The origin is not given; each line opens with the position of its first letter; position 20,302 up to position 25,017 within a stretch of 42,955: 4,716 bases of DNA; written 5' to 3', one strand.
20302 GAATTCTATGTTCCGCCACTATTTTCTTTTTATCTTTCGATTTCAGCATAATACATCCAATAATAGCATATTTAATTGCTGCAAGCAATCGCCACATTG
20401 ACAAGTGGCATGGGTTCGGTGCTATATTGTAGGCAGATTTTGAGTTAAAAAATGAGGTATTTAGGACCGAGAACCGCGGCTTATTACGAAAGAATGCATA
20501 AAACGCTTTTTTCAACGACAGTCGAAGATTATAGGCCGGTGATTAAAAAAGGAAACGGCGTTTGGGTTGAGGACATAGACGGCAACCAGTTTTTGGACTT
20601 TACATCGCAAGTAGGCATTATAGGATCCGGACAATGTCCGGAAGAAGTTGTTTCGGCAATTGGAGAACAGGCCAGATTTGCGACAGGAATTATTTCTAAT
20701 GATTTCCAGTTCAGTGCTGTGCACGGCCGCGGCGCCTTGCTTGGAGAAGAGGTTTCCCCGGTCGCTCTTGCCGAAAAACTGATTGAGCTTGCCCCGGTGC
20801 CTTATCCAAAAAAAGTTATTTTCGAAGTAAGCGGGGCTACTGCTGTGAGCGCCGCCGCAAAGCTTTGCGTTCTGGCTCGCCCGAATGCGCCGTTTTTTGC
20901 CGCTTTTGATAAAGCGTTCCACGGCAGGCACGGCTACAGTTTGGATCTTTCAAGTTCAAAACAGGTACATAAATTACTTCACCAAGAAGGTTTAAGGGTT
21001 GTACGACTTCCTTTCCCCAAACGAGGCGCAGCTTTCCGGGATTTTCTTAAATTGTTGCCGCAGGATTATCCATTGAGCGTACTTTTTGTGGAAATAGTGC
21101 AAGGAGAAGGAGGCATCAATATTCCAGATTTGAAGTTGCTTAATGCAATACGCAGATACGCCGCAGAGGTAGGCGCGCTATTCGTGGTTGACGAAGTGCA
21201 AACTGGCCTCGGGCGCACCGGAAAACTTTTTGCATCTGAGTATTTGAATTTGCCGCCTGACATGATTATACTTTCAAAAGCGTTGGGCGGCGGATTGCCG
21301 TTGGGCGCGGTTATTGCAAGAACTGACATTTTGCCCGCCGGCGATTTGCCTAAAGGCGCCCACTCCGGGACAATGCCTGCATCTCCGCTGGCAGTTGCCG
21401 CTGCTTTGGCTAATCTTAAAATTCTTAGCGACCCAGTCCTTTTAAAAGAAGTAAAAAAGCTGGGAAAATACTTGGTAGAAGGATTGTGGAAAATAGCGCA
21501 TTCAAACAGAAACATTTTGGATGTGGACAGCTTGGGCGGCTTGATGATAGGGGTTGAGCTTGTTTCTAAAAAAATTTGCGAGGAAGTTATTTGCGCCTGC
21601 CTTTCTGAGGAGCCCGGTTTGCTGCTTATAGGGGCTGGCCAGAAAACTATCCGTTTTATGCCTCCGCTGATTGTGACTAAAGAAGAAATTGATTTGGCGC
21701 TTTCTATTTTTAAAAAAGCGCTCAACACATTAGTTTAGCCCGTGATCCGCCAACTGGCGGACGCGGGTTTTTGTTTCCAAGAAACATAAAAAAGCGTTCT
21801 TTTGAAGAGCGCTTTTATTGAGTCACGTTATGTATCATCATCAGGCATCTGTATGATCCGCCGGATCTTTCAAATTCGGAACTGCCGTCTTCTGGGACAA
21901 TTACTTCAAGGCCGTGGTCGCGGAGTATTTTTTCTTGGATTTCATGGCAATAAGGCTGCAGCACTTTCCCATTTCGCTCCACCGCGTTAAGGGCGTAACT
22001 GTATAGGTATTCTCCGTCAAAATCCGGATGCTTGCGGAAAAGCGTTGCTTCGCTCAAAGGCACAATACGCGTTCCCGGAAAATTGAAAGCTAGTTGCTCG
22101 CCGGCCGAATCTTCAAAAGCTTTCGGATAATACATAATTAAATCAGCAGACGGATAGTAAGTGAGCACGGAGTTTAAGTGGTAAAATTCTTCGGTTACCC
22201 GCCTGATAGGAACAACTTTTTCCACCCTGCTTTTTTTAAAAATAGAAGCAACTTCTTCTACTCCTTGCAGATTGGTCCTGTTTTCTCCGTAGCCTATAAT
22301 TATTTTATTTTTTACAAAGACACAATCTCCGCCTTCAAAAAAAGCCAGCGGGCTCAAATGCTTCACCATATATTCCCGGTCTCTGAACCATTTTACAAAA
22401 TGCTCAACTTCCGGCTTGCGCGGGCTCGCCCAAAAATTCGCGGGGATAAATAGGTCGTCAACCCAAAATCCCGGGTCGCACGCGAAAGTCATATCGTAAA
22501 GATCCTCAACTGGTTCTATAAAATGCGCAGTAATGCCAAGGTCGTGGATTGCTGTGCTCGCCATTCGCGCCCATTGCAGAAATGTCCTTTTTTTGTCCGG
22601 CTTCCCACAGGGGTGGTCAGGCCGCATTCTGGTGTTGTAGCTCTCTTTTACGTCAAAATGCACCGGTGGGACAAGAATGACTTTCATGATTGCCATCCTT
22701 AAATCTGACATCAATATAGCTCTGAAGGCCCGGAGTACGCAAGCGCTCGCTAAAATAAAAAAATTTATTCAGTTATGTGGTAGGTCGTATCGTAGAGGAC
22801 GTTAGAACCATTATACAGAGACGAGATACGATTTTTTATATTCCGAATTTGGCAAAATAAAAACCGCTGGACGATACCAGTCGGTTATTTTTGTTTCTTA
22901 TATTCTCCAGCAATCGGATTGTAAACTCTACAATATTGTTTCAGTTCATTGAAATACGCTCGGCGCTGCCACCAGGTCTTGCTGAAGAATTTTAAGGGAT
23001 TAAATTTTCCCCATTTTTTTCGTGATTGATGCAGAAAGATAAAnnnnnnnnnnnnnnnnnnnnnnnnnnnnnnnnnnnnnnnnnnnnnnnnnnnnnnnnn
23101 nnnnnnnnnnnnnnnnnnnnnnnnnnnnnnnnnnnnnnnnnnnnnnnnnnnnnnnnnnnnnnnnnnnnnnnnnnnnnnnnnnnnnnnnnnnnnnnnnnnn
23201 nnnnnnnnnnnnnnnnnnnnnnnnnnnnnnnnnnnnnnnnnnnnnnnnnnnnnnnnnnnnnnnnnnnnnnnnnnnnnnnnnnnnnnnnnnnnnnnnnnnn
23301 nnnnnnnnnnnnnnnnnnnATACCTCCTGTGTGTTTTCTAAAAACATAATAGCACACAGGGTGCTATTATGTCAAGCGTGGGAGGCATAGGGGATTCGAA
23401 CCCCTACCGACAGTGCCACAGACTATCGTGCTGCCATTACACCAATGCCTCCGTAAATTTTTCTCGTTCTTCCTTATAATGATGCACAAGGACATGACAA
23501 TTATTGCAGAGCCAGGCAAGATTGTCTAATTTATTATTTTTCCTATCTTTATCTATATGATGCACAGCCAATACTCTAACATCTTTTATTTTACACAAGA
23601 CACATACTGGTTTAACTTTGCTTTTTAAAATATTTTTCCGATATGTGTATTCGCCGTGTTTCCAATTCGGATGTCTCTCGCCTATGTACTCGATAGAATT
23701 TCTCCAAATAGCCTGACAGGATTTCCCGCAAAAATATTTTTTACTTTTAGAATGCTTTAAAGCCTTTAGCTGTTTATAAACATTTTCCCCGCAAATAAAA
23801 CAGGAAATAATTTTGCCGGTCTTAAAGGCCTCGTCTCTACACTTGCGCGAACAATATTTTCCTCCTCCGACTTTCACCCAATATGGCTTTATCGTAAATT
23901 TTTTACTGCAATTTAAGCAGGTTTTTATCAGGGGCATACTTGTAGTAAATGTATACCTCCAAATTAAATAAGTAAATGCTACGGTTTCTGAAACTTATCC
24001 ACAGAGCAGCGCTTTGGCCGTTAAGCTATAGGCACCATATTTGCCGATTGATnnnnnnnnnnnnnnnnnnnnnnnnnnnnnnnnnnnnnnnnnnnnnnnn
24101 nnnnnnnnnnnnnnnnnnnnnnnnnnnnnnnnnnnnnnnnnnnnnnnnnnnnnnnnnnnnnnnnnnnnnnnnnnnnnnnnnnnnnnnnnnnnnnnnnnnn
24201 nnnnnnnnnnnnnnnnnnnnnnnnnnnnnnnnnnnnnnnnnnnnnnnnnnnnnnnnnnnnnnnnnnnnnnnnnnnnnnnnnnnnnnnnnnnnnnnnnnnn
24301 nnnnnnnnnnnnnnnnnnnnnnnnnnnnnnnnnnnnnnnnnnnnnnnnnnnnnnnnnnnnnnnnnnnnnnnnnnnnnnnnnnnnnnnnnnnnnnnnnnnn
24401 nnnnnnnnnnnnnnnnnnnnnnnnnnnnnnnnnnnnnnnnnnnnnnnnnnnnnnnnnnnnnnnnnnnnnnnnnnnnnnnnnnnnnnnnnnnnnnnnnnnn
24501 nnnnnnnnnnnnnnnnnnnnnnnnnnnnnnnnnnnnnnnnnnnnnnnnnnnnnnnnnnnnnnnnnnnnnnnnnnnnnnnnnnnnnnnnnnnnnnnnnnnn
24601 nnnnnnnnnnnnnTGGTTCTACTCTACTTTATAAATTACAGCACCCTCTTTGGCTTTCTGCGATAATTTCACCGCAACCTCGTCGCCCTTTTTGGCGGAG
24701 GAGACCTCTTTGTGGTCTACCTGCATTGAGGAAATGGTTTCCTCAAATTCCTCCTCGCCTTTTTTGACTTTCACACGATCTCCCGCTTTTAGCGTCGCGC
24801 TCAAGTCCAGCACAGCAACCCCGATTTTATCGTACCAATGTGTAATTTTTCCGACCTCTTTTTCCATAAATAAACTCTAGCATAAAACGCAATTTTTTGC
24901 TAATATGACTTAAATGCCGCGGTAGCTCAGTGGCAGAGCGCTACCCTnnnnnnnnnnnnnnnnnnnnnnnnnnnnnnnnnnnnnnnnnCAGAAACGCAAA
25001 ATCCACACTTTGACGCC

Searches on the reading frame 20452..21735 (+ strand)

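Call 51: search_protein_families(library=pfam, proteins=[window:20452-21735:+], max_evalue=0.001)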
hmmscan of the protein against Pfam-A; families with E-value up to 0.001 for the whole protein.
window:20452-21735:+ (428 aa): 1 family
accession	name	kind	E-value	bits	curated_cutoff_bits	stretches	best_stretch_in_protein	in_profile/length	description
PF00202.27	Aminotran_3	-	1.8e-80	271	30.5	1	29-424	11-403/403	Aminotransferase class-III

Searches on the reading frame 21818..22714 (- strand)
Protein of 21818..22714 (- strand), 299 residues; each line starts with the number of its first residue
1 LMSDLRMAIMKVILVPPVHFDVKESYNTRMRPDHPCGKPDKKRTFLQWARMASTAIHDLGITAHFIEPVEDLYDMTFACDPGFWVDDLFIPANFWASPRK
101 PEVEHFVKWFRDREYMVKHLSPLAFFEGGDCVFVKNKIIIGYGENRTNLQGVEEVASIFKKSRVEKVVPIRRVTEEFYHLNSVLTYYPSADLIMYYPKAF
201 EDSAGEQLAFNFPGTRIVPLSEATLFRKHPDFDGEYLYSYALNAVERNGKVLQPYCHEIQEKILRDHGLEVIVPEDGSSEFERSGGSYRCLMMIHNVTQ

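Call 51: search_protein_families(library=pfam, proteins=[window:21818-22714:-], max_evalue=0.001)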
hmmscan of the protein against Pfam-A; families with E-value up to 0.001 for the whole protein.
window:21818-22714:- (299 aa): 2 families
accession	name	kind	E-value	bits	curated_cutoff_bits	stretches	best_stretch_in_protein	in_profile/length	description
PF02274.22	ADI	-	3.1e-09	36.8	22.8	1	121-200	181-261/377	Arginine deiminase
PF19420.4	DDAH_eukar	-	6.9e-07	29.2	23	1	55-184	38-182/291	N,N dimethylarginine dimethylhydrolase, eukaryotic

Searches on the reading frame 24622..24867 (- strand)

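Call 52: search_protein_families(library=pfam, proteins=[window:24622-24867:-], max_evalue=0.001)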
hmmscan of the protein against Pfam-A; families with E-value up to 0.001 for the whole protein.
window:24622-24867:- (82 aa): 3 families
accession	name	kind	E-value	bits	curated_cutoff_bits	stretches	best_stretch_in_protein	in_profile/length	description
PF14578.12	GTP_EFTU_D4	-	0.00017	21.9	23.8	1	15-76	21-83/86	Elongation factor Tu domain 4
PF03144.31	GTP_EFTU_D2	-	0.00019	22.2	30.3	1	25-71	12-61/73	Elongation factor Tu domain 2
PF17516.8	ProQ_C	-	0.00072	19.3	23.3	0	24-46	3-25/51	ProQ C-terminal domain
